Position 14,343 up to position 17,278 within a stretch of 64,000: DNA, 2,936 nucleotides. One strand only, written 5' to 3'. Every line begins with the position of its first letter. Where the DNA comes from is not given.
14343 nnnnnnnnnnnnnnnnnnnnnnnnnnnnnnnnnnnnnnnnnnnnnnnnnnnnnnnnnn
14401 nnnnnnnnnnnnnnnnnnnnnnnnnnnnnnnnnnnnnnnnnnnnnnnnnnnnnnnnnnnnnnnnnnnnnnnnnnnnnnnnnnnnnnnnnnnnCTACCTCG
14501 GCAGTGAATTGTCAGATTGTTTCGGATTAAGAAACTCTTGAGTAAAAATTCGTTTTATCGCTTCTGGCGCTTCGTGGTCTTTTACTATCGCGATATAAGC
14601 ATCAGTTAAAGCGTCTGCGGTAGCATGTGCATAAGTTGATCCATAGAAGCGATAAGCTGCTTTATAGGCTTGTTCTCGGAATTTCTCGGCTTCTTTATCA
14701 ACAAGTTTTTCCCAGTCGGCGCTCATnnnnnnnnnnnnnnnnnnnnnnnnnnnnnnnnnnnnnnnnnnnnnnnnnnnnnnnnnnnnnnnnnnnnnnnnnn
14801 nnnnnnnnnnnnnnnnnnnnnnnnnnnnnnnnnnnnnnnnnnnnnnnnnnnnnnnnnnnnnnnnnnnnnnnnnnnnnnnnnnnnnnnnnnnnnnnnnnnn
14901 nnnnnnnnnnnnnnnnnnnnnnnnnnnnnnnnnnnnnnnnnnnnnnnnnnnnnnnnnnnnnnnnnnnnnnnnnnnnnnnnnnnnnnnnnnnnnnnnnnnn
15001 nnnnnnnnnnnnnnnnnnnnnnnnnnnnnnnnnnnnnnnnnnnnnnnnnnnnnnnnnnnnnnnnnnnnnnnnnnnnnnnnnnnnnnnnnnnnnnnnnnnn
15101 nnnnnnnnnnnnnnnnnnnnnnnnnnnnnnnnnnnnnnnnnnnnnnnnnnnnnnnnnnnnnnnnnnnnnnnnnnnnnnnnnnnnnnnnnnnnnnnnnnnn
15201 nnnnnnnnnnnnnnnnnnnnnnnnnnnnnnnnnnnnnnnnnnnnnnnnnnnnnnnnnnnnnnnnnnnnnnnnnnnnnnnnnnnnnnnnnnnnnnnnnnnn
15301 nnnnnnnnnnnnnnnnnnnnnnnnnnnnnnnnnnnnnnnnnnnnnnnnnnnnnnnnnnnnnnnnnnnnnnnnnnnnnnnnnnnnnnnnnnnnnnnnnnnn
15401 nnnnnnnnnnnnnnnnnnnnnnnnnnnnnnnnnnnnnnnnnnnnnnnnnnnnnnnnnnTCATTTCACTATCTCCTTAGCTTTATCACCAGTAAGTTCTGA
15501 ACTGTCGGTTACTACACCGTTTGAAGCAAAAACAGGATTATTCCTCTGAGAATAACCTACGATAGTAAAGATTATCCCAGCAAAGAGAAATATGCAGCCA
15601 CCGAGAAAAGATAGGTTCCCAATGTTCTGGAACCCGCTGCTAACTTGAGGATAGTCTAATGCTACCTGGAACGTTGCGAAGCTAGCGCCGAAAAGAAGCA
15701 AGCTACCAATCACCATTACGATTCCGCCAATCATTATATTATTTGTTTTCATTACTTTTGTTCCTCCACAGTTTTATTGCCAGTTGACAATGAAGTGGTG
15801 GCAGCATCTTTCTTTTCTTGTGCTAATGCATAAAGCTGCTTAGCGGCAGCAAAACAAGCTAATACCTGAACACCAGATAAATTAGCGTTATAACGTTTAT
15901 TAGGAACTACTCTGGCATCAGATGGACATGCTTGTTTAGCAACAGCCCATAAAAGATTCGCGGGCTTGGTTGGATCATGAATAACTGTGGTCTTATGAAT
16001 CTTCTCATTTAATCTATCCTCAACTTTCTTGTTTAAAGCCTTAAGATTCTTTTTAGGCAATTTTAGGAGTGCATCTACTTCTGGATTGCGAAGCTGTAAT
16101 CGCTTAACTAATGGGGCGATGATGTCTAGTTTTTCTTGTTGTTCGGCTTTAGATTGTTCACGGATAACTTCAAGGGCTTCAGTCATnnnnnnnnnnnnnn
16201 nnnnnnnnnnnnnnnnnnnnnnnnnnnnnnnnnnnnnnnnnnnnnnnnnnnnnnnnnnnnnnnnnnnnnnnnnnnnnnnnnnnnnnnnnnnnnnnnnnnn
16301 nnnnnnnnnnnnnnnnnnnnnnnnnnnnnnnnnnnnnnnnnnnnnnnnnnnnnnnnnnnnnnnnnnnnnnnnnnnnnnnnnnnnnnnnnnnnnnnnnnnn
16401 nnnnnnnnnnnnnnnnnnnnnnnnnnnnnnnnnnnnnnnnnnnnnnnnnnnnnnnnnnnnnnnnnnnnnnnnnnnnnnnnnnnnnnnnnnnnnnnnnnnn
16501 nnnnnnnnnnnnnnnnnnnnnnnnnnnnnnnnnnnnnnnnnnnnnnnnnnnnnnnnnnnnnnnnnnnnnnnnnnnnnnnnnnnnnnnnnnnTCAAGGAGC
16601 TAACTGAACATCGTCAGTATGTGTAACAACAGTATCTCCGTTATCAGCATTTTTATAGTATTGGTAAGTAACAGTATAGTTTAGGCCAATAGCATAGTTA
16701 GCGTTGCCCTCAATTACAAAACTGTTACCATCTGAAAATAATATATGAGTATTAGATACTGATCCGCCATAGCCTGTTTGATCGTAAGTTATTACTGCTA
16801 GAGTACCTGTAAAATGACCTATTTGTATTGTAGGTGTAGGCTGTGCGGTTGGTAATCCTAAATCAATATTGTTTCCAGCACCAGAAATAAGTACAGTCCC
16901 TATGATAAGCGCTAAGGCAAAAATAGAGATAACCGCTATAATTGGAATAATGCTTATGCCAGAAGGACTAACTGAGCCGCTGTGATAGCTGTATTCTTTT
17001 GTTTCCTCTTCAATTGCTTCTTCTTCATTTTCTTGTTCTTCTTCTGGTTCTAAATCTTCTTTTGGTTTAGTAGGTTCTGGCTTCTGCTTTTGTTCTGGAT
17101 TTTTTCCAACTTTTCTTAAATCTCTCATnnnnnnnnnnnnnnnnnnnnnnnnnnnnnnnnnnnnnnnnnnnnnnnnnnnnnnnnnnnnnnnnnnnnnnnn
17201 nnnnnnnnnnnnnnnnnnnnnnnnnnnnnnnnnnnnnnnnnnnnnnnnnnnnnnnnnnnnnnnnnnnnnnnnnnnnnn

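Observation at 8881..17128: Array of about 25 co-directional genes for tiny (60-180 aa) membrane proteins, next to a TadV/FlaK-like peptidase candidate at 20242-20742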

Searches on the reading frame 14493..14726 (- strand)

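Call 75: search_protein_families(library=pfam, max_evalue=0.1, proteins=[window:14493-14726:-])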
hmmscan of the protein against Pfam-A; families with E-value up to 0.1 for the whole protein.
window:14493-14726:- (77 aa): 1 family
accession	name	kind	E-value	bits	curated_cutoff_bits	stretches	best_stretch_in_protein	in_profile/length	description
PF21740.2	DUF6866_C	-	0.06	13.6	27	1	5-62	5-62/182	Family of unknown function (DUF6866) C-terminal domain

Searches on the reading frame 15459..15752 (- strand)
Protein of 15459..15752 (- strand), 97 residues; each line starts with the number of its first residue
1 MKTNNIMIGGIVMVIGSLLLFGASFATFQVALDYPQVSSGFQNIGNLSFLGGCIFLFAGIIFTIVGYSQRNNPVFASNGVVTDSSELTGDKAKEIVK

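Call 75: search_protein_families(library=pfam, max_evalue=0.1, proteins=[window:15459-15752:-])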
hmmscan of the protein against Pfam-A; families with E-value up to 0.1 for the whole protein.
window:15459-15752:- (97 aa): 3 families
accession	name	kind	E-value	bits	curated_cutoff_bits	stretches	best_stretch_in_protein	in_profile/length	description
PF11381.13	DUF3185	-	0.00047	20.5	25.3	0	52-71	4-23/59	Protein of unknown function (DUF3185)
PF04479.18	RTA1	-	0.005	16.9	24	1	3-72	103-171/208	RTA1 like protein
PF24418.1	DUF7550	-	0.041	14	27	1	3-23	35-55/59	Family of unknown function (DUF7550)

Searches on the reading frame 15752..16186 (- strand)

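Call 6: search_protein_families(library=pfam, max_evalue=0.1, proteins=[window:15752-16186:-])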
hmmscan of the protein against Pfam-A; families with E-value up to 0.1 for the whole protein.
window:15752-16186:- (144 aa): 1 family
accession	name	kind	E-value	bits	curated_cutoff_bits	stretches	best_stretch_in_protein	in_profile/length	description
PF00675.25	Peptidase_M16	-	0.031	14.6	22.3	1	17-72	85-140/149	Insulinase (Peptidase family M16)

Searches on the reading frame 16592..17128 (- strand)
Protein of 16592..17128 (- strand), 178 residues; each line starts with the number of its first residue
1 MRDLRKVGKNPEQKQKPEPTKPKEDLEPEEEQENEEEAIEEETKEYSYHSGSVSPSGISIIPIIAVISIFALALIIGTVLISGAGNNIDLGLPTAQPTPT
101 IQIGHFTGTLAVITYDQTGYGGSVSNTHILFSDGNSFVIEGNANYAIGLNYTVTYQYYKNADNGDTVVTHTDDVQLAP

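Call 6: search_protein_families(library=pfam, max_evalue=0.1, proteins=[window:16592-17128:-])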
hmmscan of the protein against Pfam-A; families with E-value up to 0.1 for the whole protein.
window:16592-17128:- (178 aa): 1 family
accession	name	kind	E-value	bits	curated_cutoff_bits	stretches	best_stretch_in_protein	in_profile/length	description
PF05887.16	Trypan_PARP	-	0.0071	16.8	100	1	9-45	59-94/134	Procyclic acidic repetitive protein (PARP)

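Call 87: search_protein_families(library=phrogs, max_evalue=0.1, proteins=[window:16592-17128:-])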
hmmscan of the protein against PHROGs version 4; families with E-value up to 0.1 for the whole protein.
window:16592-17128:- (178 aa): 0 families
